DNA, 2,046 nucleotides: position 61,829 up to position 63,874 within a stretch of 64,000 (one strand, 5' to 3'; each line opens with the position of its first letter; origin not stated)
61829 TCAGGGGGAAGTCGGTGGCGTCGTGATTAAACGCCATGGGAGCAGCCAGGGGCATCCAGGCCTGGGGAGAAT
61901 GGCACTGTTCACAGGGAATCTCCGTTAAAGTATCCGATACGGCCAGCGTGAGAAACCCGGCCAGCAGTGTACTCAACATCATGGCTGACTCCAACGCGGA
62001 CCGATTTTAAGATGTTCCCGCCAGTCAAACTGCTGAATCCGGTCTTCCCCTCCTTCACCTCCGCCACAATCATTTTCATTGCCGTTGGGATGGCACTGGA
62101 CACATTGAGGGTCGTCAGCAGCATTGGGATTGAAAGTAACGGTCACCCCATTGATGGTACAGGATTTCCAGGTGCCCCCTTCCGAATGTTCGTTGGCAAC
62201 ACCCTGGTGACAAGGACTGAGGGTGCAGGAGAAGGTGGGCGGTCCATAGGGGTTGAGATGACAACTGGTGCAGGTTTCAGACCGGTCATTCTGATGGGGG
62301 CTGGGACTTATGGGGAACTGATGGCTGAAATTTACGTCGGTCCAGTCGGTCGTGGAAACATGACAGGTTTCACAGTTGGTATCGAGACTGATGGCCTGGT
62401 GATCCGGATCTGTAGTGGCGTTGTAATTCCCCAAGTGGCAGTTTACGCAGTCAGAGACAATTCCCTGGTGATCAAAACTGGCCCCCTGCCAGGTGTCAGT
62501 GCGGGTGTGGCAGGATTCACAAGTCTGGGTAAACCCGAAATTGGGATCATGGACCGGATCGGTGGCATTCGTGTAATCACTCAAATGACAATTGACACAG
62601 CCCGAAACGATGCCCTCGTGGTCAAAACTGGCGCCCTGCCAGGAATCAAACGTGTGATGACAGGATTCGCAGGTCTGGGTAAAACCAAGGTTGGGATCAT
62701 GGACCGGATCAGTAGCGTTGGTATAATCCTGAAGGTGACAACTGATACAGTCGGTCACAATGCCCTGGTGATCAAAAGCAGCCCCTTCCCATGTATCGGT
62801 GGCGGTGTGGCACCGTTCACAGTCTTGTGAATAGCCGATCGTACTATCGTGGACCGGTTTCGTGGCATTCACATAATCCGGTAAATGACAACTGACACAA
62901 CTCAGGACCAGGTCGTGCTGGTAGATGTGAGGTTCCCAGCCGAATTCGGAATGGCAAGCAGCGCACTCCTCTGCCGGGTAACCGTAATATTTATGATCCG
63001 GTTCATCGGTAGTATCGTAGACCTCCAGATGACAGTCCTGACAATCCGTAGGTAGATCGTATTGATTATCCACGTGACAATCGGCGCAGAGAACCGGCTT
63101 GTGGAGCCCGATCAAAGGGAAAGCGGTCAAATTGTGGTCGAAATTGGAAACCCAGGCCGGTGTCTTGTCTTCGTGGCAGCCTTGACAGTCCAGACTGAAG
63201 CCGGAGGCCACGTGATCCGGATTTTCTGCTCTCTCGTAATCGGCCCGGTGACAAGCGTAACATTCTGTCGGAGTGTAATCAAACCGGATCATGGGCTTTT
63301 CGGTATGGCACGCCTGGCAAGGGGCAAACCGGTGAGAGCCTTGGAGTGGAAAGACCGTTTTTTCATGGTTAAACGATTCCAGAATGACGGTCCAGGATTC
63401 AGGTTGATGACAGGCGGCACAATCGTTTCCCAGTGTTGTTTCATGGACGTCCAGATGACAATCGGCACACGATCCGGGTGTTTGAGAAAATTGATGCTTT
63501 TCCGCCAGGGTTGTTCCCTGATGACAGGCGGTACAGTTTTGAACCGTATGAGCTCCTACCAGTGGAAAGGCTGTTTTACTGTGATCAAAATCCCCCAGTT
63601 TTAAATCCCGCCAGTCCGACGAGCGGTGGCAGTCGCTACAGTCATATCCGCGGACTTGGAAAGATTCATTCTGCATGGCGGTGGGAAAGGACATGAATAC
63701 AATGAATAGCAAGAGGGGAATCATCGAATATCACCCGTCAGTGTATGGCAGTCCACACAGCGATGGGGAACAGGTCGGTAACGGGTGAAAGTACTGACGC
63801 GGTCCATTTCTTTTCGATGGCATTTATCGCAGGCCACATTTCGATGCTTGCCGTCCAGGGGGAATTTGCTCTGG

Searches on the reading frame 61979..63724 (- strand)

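Call 53: search_protein_families(library=pfam, proteins=[window:61979-63724:-], max_evalue=0.00001)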
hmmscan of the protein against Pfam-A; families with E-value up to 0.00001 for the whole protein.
window:61979-63724:- (581 aa): 3 families
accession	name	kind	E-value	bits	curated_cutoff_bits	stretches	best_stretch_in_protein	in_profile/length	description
PF14522.11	Cytochrome_C7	-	5.5e-21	74.6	24.8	0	21-90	8-66/67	Cytochrome c7 and related cytochrome c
PF22113.1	Mtrc-MtrF_II-IV_dom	-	1.5e-19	70.7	30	1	16-110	71-167/176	Outer membrane cytochrome MtrC/MtrF-like, domains II/IV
PF02085.21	Cytochrom_CIII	-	4.3e-11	43.5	22.9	0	129-188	26-86/101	Class III cytochrome C family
